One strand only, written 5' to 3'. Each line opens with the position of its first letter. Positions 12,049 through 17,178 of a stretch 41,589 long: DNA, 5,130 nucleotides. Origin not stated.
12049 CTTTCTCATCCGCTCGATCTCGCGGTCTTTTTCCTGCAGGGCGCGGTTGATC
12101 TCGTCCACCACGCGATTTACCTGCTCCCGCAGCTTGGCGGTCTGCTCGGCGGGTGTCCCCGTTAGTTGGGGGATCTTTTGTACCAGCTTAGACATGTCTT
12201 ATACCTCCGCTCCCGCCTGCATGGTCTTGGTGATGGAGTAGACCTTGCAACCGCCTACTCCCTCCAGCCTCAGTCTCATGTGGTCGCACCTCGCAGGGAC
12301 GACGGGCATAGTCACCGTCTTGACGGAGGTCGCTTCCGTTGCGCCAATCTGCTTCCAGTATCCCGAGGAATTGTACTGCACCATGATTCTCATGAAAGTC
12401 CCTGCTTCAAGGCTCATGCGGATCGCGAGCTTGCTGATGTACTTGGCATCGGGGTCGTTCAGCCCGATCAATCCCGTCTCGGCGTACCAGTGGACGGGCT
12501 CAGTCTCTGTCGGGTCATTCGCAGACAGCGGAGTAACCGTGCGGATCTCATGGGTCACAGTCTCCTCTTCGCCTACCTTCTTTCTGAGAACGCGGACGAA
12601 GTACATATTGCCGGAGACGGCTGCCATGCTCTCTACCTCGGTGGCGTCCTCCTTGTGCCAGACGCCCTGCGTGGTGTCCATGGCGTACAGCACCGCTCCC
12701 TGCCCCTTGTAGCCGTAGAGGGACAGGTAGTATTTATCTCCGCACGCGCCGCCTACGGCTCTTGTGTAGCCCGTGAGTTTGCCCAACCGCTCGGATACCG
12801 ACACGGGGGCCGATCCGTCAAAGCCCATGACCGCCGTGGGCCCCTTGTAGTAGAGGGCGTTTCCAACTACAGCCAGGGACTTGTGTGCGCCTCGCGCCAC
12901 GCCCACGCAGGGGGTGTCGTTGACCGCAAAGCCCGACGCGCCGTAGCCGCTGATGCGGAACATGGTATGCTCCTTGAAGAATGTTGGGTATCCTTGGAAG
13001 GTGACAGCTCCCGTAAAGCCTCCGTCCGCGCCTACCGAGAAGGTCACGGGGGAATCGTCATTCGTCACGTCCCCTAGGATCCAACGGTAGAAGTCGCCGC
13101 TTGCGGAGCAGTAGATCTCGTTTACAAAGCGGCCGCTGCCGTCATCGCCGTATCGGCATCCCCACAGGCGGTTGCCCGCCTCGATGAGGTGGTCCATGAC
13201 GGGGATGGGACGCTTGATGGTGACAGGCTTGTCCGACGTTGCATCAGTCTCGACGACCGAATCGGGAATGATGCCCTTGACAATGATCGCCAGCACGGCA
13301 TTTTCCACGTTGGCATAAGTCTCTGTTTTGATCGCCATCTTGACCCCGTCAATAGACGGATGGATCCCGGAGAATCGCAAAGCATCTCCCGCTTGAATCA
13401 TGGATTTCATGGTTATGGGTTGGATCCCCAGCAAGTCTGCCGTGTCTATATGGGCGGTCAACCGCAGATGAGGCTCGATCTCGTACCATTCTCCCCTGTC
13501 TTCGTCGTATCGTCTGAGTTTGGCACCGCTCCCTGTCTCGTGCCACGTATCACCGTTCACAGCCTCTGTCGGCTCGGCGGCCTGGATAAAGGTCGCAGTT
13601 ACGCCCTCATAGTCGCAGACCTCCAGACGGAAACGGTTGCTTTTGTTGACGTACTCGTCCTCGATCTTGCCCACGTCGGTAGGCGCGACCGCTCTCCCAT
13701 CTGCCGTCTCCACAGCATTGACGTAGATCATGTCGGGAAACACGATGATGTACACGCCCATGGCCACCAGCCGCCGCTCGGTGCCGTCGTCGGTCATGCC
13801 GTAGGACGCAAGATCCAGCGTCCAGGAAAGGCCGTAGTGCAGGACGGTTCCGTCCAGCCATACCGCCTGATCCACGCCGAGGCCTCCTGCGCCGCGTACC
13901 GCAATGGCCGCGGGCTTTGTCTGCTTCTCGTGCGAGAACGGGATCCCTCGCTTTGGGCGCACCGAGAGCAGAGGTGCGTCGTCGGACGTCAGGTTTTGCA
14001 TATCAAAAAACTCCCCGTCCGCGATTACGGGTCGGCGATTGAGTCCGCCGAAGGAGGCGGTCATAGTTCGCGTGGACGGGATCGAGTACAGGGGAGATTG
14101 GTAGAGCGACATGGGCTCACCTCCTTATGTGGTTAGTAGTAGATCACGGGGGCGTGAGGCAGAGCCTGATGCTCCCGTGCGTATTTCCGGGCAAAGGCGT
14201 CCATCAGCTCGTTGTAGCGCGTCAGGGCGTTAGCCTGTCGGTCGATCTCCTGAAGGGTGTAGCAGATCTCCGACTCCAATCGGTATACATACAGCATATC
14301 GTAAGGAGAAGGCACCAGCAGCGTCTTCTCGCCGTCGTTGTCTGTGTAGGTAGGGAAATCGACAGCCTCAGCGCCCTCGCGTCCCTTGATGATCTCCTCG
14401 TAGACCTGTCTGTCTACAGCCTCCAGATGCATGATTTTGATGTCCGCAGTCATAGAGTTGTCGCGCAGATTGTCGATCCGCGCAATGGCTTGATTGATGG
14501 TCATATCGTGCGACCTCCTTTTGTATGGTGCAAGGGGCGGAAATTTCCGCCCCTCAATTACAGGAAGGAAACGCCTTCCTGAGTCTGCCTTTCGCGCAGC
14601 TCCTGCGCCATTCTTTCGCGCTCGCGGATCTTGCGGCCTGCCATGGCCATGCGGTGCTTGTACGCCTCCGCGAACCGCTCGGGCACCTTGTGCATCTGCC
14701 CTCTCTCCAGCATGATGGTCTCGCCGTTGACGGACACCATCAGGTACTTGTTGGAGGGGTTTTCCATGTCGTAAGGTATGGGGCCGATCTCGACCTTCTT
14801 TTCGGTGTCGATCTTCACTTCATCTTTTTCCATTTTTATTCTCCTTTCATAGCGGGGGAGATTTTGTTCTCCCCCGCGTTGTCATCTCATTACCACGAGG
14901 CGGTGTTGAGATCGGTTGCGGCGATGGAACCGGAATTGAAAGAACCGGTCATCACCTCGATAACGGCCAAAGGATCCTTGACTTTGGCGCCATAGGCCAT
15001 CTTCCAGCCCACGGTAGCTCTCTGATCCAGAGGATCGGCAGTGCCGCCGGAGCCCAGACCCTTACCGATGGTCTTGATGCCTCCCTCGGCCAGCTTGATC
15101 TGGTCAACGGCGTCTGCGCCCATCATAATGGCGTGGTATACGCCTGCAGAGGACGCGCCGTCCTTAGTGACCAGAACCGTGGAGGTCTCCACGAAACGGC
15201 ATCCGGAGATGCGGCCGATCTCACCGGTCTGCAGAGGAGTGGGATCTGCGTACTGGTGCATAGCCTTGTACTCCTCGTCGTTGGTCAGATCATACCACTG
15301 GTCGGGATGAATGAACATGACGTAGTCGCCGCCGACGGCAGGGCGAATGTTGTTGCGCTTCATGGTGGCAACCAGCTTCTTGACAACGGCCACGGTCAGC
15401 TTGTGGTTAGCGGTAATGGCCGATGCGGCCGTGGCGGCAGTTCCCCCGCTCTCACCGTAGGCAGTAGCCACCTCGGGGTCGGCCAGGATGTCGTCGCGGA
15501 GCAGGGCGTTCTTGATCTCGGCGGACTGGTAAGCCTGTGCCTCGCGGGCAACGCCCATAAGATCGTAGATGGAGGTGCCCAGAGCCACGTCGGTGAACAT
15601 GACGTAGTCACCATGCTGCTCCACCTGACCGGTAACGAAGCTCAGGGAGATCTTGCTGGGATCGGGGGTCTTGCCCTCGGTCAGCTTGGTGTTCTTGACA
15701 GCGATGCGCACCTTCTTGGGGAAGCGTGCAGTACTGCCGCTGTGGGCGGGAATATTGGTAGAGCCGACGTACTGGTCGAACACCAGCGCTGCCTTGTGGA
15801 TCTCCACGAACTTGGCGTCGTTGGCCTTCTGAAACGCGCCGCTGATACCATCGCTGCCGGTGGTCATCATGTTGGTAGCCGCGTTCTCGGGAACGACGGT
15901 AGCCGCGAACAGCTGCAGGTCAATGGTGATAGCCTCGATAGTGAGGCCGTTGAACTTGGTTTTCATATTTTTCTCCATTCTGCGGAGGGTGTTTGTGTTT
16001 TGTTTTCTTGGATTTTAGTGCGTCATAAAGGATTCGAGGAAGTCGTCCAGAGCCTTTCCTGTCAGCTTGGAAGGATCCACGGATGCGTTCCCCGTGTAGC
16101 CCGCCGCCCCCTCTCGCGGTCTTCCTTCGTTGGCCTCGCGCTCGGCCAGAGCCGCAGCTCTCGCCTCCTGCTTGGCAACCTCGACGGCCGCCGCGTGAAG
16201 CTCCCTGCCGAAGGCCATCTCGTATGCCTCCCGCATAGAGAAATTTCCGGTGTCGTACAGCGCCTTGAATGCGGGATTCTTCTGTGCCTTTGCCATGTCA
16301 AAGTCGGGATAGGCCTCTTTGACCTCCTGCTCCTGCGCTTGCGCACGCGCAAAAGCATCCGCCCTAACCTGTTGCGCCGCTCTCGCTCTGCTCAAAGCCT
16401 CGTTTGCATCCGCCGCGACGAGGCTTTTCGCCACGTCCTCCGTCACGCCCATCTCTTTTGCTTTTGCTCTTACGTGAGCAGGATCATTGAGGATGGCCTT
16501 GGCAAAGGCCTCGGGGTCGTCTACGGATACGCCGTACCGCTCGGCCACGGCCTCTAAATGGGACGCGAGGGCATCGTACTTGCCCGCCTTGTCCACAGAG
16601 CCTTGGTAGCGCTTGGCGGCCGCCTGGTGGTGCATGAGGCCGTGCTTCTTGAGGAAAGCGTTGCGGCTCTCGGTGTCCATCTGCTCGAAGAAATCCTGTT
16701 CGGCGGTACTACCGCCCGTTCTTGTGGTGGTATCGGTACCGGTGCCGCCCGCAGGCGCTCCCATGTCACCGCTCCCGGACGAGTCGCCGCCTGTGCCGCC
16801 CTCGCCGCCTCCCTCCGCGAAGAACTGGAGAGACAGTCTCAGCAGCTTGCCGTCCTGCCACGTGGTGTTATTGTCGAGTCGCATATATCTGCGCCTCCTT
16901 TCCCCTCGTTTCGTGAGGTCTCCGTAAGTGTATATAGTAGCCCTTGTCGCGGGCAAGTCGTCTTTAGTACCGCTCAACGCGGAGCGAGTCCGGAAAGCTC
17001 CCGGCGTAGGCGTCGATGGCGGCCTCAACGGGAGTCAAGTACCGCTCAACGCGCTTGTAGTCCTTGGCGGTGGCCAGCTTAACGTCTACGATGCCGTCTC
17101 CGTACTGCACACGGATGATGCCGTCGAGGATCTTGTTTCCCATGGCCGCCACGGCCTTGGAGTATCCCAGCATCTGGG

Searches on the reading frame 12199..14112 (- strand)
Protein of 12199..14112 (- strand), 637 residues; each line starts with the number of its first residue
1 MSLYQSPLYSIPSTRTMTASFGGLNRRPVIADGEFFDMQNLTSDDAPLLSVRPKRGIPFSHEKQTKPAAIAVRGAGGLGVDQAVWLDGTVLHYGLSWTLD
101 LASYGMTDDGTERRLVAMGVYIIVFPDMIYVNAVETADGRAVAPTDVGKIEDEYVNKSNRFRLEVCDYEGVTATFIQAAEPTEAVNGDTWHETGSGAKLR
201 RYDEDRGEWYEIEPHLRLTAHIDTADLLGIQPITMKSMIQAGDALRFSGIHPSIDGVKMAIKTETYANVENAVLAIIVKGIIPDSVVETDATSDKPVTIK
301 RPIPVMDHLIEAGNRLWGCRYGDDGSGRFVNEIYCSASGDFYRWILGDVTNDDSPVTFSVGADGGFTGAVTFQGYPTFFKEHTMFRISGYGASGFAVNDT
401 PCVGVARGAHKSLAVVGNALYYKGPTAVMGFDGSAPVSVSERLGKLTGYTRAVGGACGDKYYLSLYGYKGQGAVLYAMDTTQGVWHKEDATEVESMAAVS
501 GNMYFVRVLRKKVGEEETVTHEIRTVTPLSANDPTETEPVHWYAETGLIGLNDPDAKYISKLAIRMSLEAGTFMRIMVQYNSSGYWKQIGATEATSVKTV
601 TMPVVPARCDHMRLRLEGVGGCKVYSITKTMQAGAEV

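Call 60: search_protein_families(library=pfam, proteins=[window:12199-14112:-], max_evalue=0.001)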
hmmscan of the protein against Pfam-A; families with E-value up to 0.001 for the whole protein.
window:12199-14112:- (637 aa): 0 families

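Call 75: search_protein_families(library=phrogs, proteins=[window:12199-14112:-], max_evalue=0.00001)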
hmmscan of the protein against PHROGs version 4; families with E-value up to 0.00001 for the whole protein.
window:12199-14112:- (637 aa): 1 family
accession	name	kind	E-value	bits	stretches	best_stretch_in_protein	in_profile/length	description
phrog_511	-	head and packaging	2.1e-42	146.5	2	294-637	552-861/862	internal virion protein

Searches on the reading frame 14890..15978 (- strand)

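Call 60: search_protein_families(library=pfam, proteins=[window:14890-15978:-], max_evalue=0.001)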
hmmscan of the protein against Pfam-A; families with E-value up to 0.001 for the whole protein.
window:14890-15978:- (362 aa): 3 families
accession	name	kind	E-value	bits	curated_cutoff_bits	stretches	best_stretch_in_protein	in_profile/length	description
PF13252.12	Phage_capsid_3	-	8.7e-09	35.2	23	1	181-288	172-307/376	Phage capsid protein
PF25209.1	Phage_capsid_4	-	3.3e-08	34.6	27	1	97-340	51-260/262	Phage capsid protein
PF19821.5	Phage_capsid_2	-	4.7e-05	23.2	25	1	159-285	118-240/293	Phage capsid protein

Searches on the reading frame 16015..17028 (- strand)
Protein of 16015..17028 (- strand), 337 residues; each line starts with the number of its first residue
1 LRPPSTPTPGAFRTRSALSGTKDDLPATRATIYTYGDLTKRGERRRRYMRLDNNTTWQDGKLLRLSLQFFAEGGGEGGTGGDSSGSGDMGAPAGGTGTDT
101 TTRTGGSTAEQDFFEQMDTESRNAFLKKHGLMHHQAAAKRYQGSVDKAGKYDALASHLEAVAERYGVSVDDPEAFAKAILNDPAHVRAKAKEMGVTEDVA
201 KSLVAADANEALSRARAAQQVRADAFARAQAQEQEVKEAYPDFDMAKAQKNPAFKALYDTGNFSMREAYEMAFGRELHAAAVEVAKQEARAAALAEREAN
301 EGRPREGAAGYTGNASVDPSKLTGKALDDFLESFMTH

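Call 75: search_protein_families(library=phrogs, proteins=[window:16015-17028:-], max_evalue=0.00001)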
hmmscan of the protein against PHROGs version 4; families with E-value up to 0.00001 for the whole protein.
window:16015-17028:- (337 aa): 1 family
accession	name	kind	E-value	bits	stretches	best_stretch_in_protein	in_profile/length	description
phrog_13908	-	unknown function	8.8e-24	85.3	1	62-325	1-275/294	-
